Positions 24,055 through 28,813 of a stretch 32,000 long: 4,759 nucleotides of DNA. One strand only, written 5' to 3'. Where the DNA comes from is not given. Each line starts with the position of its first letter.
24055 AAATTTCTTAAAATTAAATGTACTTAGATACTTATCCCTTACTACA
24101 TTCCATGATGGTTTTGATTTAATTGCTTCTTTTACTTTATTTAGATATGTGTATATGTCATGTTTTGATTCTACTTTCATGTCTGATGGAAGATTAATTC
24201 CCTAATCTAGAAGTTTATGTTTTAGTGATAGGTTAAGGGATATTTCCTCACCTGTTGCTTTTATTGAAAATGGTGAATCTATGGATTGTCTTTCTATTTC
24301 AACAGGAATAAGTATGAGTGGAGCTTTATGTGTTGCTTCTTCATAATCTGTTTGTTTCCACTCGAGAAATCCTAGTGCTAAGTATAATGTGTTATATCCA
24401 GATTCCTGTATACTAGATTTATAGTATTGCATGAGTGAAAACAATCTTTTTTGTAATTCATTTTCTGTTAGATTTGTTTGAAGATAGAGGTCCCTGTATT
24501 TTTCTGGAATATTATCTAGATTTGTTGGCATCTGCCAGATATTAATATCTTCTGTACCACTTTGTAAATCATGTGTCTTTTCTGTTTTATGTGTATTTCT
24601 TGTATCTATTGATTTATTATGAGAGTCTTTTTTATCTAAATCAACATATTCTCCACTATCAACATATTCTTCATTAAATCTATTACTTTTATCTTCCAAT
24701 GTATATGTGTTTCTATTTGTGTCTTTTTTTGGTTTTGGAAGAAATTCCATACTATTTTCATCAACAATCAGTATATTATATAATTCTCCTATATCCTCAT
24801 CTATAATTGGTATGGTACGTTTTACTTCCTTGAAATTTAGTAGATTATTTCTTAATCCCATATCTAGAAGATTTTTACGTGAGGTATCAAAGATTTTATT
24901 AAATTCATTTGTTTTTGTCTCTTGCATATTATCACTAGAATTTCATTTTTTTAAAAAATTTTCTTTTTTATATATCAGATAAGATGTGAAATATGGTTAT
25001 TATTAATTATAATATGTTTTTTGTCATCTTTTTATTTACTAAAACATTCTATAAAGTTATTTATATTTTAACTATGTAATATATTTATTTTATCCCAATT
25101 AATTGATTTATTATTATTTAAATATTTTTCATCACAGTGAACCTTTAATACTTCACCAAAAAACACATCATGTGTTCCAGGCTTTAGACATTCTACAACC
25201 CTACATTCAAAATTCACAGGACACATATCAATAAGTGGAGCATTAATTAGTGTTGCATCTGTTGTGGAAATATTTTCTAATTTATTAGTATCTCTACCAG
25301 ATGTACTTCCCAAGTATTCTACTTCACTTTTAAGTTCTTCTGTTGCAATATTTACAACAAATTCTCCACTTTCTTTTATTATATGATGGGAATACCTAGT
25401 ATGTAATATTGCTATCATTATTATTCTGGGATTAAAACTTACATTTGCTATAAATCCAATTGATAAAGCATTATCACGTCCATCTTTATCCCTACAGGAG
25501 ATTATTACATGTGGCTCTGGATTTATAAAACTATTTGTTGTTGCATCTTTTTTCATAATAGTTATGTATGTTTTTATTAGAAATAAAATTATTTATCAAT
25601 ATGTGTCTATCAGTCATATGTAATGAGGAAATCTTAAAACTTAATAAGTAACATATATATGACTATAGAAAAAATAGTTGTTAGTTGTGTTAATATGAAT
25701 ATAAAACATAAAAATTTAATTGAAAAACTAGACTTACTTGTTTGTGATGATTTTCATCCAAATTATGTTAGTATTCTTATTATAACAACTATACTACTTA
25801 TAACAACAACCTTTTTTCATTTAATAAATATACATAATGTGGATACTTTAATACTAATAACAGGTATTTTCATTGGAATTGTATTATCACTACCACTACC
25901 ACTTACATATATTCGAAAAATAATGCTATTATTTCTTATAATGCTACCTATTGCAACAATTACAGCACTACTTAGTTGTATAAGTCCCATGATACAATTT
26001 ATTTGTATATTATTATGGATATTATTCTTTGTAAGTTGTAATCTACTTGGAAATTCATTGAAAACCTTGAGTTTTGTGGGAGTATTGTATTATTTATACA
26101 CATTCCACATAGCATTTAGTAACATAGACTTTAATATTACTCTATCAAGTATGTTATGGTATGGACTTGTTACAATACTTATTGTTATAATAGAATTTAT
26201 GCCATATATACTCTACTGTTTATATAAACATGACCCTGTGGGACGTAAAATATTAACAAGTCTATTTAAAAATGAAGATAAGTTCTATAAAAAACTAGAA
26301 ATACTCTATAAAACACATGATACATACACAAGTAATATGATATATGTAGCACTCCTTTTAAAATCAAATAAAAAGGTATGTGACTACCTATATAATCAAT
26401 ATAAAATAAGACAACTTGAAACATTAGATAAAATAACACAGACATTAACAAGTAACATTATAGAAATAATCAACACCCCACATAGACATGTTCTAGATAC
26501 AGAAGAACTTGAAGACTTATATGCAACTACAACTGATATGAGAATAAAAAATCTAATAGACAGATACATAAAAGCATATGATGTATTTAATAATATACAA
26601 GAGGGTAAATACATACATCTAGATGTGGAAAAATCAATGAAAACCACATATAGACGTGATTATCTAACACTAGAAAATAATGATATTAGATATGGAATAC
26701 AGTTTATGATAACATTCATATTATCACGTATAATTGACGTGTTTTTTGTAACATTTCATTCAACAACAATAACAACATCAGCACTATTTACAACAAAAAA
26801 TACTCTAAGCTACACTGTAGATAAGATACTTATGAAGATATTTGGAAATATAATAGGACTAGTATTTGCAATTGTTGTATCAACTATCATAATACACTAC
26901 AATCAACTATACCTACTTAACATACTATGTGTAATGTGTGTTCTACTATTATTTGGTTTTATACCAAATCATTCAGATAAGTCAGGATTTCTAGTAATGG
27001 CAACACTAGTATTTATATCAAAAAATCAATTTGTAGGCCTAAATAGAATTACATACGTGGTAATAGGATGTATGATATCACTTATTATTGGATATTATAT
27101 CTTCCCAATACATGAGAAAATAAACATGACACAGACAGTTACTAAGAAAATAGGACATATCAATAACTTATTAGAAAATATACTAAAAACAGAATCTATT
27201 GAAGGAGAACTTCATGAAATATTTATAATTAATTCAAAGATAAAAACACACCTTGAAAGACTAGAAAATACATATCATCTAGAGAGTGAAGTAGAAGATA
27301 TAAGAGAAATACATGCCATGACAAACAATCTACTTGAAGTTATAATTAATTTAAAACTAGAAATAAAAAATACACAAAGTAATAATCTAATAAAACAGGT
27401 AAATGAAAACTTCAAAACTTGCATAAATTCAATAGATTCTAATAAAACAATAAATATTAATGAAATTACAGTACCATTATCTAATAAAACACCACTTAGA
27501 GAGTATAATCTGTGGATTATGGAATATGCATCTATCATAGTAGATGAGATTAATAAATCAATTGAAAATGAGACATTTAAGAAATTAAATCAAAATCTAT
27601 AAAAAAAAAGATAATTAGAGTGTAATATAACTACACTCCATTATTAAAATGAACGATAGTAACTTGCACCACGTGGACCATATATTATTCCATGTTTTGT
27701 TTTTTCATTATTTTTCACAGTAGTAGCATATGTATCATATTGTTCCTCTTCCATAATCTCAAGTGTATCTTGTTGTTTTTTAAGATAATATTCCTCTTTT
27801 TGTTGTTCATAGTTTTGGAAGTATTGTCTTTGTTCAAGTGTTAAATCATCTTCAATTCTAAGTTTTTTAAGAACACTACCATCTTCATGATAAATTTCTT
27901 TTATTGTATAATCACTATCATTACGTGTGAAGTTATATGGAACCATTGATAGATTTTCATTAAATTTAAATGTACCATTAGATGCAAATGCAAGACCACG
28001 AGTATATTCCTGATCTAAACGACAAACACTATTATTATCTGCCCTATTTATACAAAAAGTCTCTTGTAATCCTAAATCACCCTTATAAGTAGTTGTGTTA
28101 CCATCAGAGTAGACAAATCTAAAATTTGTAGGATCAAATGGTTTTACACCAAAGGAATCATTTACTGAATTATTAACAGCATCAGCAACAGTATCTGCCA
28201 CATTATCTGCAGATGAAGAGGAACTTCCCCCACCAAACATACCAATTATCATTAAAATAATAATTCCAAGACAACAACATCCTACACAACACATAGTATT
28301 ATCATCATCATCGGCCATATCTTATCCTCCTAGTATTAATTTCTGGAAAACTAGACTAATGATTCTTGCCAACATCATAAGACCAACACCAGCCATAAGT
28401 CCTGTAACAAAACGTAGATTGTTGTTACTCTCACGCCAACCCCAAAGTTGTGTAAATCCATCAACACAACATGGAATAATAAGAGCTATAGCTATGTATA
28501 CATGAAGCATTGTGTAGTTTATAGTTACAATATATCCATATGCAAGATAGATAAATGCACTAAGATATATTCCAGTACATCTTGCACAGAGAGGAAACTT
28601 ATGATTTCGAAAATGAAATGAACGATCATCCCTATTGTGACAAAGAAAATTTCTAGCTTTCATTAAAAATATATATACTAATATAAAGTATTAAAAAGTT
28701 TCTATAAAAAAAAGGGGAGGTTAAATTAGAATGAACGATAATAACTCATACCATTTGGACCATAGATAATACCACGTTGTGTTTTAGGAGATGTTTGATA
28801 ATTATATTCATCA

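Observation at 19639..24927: Giant DUF4011 / Upf1-like helicase / Vsr-DUF559-like nuclease / DUF3320 gene: candidate single-gene nucleic-acid defence protein in a methanogen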

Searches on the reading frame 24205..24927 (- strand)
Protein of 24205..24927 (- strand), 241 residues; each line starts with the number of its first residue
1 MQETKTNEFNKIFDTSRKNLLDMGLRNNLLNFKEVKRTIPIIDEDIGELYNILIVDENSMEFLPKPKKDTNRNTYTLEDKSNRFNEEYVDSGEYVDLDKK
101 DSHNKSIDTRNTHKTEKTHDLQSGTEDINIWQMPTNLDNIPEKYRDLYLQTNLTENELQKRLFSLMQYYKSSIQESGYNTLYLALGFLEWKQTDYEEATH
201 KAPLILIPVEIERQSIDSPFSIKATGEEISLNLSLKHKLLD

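Call 5: search_protein_families(library=pfam, proteins=[window:24205-24927:-], max_evalue=0.01)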
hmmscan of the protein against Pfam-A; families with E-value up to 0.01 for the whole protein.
window:24205-24927:- (241 aa): 1 family
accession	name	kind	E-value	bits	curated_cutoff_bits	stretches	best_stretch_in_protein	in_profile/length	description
PF13195.11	DUF4011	-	1.3e-47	162.1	22.2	1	19-239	1-158/158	Protein of unknown function (DUF4011)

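Call 6: search_protein_families(library=padloc, proteins=[window:24205-24927:-], max_evalue=0.01)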
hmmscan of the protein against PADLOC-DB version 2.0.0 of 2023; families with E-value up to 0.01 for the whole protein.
window:24205-24927:- (241 aa): 2 families
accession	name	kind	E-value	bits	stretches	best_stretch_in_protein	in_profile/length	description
PDLC05009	PDC-S37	-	4.1e-49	165.4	1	7-239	4-183/1550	-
PDLC02194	Hhe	-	4.5e-21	71.9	2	146-239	210-308/1911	-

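Call 7: search_protein_families(library=ncbifam, proteins=[window:24205-24927:-], max_evalue=0.01)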
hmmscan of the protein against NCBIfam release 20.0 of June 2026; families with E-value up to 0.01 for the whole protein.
window:24205-24927:- (241 aa): 2 families
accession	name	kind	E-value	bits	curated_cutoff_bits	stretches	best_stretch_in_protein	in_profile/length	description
NF058533.1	antiphage_ProA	equivalog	2e-42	144.9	1500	1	5-239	352-537/1903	anti-phage protein ProA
NF042953.1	Hhe_antiphage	equivalog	2.6e-29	101.3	2000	1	15-239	4-213/1797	DUF4011 domain-containing anti-phage protein Hhe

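Call 66: predict_structure(alignment_id=A2)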
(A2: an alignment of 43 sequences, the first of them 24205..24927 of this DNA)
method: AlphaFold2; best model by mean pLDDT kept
length: 241 residues; sequences in the alignment: 43
mean_pLDDT: 68.0   pTM: 0.55
mean pLDDT of the five models: 68.0, 67.6, 67.6, 67.2, 66.6
residues with pLDDT >= 90: 12; 70-90: 110; 50-70: 61; < 50: 58
segments of 3 or more residues with pLDDT < 50: 24-26, 71-80, 82-85, 89-128
pLDDT, mean of each block of 10 residues (from residue 1): 66 70 51 77 84 88 74 43 48 43 41 39 46 58 72 87 86 65 86 81 86 87 87 67 59
secondary structure, 60 per line:
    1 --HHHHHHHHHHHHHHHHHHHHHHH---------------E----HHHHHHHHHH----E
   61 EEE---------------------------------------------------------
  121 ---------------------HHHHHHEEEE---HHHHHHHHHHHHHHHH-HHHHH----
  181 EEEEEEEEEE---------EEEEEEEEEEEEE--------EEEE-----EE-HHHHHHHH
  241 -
elements in order: H3-25 H46-55 E60-63 H142-147 E148-151 H155-170 H172-176 E181-190 E200-212 E221-224 H233-240

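Call 70: fold_search(model_id=the predicted structure, library=pdb)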
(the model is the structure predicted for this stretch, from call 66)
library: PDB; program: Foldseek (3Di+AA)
matches with E <= 10: 231; with E <= 0.001: 0
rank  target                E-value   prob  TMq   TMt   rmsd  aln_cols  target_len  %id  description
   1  9hg7_C                6.4e-02  0.15  0.12  0.14   8.7        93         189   12  BAM-SurA complex in the swing-out state (released 2025-04-16)
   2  6gef_D                3.7e-01  0.09  0.14  0.10   7.8        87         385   13  X-ray structure of the Yersinia pseudotuberculosis ATPase DotB (released 2018-05-30)
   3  6gef_F                5.1e-01  0.10  0.14  0.10   8.0        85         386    9  X-ray structure of the Yersinia pseudotuberculosis ATPase DotB (released 2018-05-30)
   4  5ljo_C                6.9e-01  0.08  0.12  0.16   9.1        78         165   13  E. coli BAM complex (BamABCDE) by cryoEM (released 2016-10-12)
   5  8ap1_A                9.9e-01  0.03  0.09  0.03  16.2        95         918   10  Cryo-EM structure of yeast mitochondrial RNA polymerase transcription initiation complex with two GTP molecules poised (released 2023-08-23)
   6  8f2r_B                1.1e+00  0.04  0.08  0.10  19.9        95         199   12  Human CCC complex (released 2023-05-24)
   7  2w3x_F                1.1e+00  0.03  0.10  0.14  12.8        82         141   10  Crystal structure of a bifunctional hotdog fold thioesterase in enediyne biosynthesis, CalE7 (released 2009-04-07)
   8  6ymw_A                1.1e+00  0.03  0.07  0.03  16.2        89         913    9  Cryo-EM structure of yeast mitochondrial RNA polymerase transcription initiation complex (released 2020-12-09)
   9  8rfj_M                1.2e+00  0.06  0.11  0.12   9.5        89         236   13  DNA bound type IV-A1 CRISPR effector complex with the DinG helicase from P. oleovorans (released 2024-11-06)
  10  6ymv_A                1.2e+00  0.05  0.10  0.03  16.0       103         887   11  Cryo-EM structure of yeast mitochondrial RNA polymerase partially-melted transcription initiation complex (PmIC) (released 2020-12-02)
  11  7vnh_B                1.2e+00  0.04  0.09  0.15  11.6        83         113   16  drosophlia AHR PAS-B domain bound by the antagonist alpha-naphthoflavone (released 2022-04-13)
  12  2w3x_C                1.3e+00  0.03  0.11  0.16  16.9       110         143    5  Crystal structure of a bifunctional hotdog fold thioesterase in enediyne biosynthesis, CalE7 (released 2009-04-07)
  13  3k3c_A                1.3e+00  0.08  0.17  0.23   8.6        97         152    8  The N-terminal PAS domain crystal structure of Rv1364c from Mycobacterium tuberculosis at 1.62 (released 2010-09-29)
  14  2w3x_B                1.5e+00  0.03  0.11  0.16  16.8       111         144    9  Crystal structure of a bifunctional hotdog fold thioesterase in enediyne biosynthesis, CalE7 (released 2009-04-07)
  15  8atv_A                1.5e+00  0.03  0.08  0.03  15.3        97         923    8  Cryo-EM structure of yeast mitochondrial RNA polymerase transcription initiation complex with 5-mer RNA, pppGpGpApApA  (released 2023-08-30)
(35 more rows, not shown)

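Call 83: search_protein_representatives(protein=window:24205-24927:-)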
Query: 241 residues. Proteins with E-value up to 0.001 (for the whole library): 4716; up to 1e-10: 2019; up to 1e-30: 20. The best 150 are listed.
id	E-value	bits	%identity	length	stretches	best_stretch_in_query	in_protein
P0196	8.3e-46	173.2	98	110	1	1-86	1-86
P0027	3.9e-44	167.7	58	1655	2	130-241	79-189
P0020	1.8e-43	165.5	53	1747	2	126-241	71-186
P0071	6.6e-40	153.9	56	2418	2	128-240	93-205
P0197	2.5e-39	152.0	51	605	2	124-239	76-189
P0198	2.5e-37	145.4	46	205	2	116-239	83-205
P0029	1.1e-36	143.3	51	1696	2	129-240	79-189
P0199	1.3e-35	139.8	44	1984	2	126-239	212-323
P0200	2.4e-34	135.6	52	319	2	143-239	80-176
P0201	2.5e-34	135.6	97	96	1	1-69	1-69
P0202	7.7e-34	134.0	45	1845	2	119-239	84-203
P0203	1.0e-32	130.3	47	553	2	112-218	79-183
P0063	2.5e-32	129.1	51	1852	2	139-241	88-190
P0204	3.1e-32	128.8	43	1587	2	113-240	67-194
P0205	3.2e-32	128.7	50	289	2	125-241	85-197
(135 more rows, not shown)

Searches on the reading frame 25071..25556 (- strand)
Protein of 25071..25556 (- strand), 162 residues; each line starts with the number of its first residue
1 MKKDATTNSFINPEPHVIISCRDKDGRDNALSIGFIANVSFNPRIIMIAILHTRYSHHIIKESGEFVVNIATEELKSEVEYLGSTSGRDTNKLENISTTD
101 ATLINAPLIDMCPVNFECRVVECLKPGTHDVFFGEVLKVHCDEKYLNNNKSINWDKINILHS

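Call 23: search_protein_families(library=pfam, proteins=[window:25071-25556:-], max_evalue=0.01)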
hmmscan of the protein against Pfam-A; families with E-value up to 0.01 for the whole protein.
window:25071-25556:- (162 aa): 1 family
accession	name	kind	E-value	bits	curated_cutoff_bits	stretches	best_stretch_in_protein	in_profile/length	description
PF01613.24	Flavin_Reduct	-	1.7e-27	96.9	27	1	13-144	5-136/153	Flavin reductase like domain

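Call 28: find_encoding_contigs(protein=window:25071-25556:-, flank=10000, max_places=10)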
Protein window:25071-25556:- (162 aa): 22 contigs read that carry it; 10 places shown.
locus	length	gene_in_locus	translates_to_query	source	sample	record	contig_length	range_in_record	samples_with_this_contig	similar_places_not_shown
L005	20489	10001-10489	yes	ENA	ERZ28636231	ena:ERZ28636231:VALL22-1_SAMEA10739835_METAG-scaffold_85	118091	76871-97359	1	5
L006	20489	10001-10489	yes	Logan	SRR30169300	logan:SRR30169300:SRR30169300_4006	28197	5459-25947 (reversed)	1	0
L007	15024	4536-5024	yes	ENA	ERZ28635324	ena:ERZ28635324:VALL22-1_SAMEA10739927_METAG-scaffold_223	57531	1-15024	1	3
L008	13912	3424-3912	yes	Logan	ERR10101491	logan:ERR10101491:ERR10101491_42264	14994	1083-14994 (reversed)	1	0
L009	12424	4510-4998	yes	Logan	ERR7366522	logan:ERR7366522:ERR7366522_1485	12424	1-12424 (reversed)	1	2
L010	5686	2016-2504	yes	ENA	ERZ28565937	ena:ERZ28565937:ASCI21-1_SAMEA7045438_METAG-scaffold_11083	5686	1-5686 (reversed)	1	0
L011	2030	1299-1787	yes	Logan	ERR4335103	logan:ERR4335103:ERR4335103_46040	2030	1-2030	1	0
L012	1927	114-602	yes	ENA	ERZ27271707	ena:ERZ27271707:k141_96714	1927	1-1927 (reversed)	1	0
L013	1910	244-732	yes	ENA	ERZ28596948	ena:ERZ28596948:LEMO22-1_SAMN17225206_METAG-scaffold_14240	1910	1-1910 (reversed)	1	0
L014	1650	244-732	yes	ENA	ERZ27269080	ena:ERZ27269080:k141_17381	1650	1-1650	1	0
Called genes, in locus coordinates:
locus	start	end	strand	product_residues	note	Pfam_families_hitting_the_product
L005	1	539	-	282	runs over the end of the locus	PF09704:Cas_Cas5d (weak)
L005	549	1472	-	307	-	PF05107:Cas_Cas7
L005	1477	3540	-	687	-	-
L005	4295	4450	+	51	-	-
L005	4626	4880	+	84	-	-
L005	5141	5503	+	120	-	-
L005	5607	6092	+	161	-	-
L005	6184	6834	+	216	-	-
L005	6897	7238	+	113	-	PF09858:DUF2085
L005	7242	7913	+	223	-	-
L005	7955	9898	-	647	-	PF13515:FUSC_2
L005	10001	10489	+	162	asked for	PF01613:Flavin_Reduct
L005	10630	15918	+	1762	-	PF13195:DUF4011, PF13245:AAA_19 (faint), PF13086:AAA_11, PF13087:AAA_12, PF18741:MTES_1575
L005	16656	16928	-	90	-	-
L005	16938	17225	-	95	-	-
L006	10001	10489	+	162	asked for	PF01613:Flavin_Reduct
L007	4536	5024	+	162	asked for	PF01613:Flavin_Reduct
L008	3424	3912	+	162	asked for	PF01613:Flavin_Reduct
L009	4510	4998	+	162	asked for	PF01613:Flavin_Reduct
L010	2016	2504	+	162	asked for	PF01613:Flavin_Reduct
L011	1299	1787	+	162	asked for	PF01613:Flavin_Reduct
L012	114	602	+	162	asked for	PF01613:Flavin_Reduct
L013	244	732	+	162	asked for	PF01613:Flavin_Reduct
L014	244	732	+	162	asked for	PF01613:Flavin_Reduct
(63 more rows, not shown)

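Call 95: search_protein_families(library=padloc, proteins=[window:25071-25556:-], max_evalue=0.01)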
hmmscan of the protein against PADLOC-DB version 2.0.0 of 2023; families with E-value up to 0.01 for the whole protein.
window:25071-25556:- (162 aa): 0 families

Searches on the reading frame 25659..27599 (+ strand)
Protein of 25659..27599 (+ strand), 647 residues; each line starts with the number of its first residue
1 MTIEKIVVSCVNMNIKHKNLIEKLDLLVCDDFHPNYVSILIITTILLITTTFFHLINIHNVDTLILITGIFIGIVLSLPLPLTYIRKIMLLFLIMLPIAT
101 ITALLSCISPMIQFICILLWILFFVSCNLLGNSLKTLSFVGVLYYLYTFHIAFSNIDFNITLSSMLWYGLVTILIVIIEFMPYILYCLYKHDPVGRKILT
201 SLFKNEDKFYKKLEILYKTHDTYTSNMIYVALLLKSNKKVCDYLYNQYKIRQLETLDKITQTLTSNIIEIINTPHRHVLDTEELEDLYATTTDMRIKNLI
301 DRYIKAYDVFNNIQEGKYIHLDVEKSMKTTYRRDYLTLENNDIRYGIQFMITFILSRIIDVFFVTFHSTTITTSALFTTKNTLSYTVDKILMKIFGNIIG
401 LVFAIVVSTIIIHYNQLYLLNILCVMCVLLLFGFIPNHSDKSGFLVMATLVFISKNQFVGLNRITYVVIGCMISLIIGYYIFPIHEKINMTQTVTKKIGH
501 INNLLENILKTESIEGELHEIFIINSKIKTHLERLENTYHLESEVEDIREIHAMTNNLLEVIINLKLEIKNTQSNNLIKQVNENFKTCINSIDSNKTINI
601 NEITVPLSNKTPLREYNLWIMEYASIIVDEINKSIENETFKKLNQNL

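Call 23: search_protein_families(library=pfam, proteins=[window:25659-27599:+], max_evalue=0.01)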
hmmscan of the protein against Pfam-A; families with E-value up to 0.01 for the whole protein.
window:25659-27599:+ (647 aa): 1 family
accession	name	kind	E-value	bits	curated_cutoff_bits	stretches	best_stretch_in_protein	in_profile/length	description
PF13515.12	FUSC_2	-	6.4e-08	33.2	25.6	1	366-477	12-126/126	Fusaric acid resistance protein-like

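Call 95: search_protein_families(library=padloc, proteins=[window:25659-27599:+], max_evalue=0.01)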
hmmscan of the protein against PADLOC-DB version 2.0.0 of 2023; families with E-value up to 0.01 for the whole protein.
window:25659-27599:+ (647 aa): 0 families

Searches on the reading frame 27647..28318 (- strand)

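Call 23: search_protein_families(library=pfam, proteins=[window:27647-28318:-], max_evalue=0.01)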
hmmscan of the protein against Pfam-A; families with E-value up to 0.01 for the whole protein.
window:27647-28318:- (224 aa): 1 family
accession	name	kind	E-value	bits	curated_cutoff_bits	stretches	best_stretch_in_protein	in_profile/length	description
PF21739.2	DUF6866_N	-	0.0077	16.4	27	0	67-111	96-140/153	Family of unknown function (DUF6866) N-terminal domain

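Call 95: search_protein_families(library=padloc, proteins=[window:27647-28318:-], max_evalue=0.01)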
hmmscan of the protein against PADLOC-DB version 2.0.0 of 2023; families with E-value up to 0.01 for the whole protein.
window:27647-28318:- (224 aa): 0 families

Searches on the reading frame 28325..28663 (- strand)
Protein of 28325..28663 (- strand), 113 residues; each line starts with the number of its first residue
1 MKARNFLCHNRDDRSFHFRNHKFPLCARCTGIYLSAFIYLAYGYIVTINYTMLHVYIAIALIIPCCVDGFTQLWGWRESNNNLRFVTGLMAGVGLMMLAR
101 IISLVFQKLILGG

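Call 24: search_protein_families(library=pfam, proteins=[window:28325-28663:-], max_evalue=0.01)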
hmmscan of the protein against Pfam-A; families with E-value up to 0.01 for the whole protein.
window:28325-28663:- (113 aa): 1 family
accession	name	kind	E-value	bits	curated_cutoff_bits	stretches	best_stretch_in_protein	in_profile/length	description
PF09858.14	DUF2085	-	5.2e-34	117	25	1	8-97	1-89/90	Predicted membrane protein (DUF2085)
